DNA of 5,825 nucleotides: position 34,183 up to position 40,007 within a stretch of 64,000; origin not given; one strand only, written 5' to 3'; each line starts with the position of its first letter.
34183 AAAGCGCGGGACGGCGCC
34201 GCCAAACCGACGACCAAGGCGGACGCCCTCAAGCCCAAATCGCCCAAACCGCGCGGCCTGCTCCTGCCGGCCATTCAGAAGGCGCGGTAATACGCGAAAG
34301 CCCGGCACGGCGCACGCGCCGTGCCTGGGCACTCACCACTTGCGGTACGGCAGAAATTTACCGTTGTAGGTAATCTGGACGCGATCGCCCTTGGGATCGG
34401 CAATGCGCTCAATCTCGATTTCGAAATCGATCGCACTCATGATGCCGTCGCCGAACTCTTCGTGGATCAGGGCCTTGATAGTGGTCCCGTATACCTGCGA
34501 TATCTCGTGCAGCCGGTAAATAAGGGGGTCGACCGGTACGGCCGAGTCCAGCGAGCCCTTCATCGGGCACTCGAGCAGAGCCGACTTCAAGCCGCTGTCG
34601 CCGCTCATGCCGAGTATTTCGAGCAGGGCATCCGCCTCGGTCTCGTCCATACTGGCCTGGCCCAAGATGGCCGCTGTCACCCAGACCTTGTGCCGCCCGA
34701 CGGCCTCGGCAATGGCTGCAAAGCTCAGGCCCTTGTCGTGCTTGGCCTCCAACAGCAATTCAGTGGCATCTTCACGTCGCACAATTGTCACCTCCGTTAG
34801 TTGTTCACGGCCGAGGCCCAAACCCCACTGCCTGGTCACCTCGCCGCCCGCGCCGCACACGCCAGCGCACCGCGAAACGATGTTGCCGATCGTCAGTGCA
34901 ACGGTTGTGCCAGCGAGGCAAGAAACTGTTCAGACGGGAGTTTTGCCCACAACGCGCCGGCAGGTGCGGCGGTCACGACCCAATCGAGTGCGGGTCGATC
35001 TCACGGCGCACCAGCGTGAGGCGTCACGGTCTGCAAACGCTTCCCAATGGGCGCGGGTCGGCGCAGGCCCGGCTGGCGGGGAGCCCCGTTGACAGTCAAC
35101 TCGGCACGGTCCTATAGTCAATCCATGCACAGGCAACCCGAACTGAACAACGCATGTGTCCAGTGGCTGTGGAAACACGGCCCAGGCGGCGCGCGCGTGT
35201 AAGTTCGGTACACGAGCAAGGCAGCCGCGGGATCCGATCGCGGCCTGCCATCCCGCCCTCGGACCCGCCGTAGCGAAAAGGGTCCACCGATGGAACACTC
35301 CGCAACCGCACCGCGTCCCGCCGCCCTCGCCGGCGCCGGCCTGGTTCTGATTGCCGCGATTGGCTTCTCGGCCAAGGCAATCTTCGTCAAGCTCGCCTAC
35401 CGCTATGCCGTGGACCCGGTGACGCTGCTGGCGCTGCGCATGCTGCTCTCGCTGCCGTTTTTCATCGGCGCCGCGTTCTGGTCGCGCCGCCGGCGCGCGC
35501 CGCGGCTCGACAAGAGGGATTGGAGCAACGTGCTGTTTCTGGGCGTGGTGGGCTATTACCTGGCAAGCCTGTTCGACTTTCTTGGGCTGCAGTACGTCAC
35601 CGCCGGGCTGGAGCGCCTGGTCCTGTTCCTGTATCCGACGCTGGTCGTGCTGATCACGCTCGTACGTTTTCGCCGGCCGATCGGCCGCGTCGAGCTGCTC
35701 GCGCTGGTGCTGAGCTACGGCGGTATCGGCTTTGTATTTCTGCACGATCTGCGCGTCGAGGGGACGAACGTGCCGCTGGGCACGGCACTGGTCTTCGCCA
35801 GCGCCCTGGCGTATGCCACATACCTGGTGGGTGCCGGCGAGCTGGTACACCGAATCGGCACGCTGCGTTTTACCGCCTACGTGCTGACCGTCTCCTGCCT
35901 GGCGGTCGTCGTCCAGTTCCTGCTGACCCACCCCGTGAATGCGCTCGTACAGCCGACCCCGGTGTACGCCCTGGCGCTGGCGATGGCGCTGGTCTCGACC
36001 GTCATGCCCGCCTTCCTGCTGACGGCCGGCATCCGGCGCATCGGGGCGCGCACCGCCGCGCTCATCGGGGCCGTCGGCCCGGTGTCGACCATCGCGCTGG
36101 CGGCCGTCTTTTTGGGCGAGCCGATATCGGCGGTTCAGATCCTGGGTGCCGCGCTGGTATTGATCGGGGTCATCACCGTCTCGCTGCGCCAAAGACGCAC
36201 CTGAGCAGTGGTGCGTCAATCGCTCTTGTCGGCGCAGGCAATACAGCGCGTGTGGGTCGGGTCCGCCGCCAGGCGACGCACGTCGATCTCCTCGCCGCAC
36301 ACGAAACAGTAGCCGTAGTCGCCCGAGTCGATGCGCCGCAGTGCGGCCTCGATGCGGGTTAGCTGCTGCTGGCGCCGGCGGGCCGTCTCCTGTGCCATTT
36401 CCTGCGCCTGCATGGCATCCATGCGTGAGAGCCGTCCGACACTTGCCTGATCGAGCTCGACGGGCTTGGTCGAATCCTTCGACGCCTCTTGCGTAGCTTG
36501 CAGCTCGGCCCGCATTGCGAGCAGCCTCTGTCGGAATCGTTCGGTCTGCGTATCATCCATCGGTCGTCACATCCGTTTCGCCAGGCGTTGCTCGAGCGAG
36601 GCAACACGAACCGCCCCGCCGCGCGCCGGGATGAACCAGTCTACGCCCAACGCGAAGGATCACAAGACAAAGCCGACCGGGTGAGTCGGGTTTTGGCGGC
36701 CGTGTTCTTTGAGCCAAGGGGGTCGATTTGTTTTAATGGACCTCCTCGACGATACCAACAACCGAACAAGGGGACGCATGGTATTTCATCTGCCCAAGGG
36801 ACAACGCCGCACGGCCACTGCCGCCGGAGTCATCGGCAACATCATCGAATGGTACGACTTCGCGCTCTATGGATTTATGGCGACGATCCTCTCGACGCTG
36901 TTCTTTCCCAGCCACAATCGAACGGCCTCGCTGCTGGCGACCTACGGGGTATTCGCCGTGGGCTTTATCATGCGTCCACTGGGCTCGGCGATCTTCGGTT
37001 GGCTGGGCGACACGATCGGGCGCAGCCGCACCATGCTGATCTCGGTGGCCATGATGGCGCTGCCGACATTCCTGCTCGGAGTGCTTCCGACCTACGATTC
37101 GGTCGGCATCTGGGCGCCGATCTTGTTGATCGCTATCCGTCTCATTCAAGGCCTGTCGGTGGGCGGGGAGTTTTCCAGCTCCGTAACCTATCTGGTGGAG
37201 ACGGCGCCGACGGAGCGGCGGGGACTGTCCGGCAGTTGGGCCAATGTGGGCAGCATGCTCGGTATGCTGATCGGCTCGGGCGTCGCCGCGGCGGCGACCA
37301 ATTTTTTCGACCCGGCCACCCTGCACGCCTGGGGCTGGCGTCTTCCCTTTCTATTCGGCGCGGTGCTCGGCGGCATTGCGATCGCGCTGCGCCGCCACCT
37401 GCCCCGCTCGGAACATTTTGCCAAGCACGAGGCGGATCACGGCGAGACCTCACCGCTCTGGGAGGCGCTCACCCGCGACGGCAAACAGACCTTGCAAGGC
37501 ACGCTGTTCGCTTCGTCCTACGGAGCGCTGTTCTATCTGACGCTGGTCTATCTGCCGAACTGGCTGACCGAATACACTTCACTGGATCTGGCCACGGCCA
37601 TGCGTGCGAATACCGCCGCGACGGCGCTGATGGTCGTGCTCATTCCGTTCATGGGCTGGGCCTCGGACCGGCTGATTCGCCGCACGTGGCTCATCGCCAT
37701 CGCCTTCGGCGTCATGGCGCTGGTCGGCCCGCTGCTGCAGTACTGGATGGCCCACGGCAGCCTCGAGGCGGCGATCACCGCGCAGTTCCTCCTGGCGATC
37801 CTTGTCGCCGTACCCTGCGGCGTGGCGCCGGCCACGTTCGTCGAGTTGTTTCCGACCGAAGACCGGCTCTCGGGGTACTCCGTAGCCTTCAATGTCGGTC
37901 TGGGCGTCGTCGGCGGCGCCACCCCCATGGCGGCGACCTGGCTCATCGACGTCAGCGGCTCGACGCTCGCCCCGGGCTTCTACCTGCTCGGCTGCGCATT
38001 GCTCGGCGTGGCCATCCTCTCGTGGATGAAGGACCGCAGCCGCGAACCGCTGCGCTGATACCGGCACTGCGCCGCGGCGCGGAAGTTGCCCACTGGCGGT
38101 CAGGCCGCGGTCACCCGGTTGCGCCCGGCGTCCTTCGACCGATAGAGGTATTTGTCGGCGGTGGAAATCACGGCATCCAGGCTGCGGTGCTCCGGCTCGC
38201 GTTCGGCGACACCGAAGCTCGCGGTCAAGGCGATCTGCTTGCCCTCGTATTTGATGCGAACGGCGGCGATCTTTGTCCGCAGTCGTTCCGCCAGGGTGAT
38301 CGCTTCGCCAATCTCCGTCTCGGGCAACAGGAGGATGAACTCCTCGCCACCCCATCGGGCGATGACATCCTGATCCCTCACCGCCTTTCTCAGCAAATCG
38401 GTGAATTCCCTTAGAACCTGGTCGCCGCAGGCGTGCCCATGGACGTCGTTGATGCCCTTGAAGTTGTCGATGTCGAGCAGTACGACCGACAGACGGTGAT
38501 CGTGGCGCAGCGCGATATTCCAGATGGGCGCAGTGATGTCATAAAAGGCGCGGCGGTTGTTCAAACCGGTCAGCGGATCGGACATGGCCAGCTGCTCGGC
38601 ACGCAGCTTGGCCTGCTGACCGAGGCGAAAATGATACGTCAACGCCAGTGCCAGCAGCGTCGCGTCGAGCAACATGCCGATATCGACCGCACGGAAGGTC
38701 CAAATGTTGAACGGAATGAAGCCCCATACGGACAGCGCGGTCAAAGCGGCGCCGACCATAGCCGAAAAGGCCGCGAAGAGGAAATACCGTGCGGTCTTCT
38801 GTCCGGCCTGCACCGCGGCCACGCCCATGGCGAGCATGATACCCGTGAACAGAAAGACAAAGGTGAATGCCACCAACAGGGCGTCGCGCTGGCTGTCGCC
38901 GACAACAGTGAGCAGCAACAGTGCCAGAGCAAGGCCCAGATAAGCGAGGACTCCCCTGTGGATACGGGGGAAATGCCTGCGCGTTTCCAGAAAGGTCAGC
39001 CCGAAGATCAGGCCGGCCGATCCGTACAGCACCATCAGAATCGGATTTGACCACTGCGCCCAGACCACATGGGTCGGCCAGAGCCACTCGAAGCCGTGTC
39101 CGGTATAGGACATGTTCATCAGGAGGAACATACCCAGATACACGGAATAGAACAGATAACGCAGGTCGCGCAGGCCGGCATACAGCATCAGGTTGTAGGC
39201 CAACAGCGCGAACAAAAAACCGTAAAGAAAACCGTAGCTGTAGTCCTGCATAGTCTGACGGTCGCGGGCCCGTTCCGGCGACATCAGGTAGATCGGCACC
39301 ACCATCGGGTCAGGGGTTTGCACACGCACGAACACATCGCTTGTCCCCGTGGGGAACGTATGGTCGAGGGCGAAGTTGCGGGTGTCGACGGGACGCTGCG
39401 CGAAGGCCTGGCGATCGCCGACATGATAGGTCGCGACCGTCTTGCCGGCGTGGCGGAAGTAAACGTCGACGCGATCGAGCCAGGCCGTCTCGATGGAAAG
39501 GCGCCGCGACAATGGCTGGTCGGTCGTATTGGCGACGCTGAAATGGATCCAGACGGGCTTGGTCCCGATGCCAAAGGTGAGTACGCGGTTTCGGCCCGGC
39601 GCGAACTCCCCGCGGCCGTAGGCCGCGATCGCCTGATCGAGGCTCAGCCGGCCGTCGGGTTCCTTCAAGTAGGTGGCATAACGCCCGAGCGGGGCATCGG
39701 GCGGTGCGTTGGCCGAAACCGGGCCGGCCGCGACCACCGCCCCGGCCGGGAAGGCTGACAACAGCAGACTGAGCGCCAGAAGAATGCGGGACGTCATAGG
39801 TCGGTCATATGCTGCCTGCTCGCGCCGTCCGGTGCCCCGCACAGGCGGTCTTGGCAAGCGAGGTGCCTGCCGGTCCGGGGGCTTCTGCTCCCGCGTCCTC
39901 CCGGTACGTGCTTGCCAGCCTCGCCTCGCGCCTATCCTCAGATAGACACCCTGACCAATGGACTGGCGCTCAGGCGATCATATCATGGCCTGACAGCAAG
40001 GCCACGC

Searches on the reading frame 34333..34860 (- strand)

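Call 82: search_protein_families(library=pfam, proteins=[window:34333-34860:-], max_evalue=0.0001)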
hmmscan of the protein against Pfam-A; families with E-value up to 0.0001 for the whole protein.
window:34333-34860:- (175 aa): 3 families
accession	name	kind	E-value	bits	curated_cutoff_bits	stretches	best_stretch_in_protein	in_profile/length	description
PF02560.19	Cyanate_lyase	-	9.7e-35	118.6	25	1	107-174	2-69/69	Cyanate lyase C-terminal domain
PF21291.3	CYNS_N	-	2.6e-14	53.4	27.1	1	29-88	1-60/69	Cyanate hydratase, N-terminal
PF13560.12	HTH_31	-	2e-05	25.2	27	1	38-88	8-59/64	Helix-turn-helix domain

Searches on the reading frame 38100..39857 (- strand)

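Call 82: search_protein_families(library=pfam, proteins=[window:38100-39857:-], max_evalue=0.0001)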
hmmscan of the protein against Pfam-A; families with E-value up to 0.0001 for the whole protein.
window:38100-39857:- (585 aa): 3 families
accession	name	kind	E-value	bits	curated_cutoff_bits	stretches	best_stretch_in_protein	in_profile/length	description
PF00990.26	GGDEF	-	8.5e-48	162.6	23.8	1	424-581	1-161/161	Diguanylate cyclase, GGDEF domain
PF07695.17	7TMR-DISM_7TM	-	5e-42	144.6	29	1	205-408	2-204/205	7TM diverse intracellular signalling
PF07696.17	7TMR-DISMED2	-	5.3e-34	117.5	22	1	58-193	1-136/136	7TMR-DISM extracellular 2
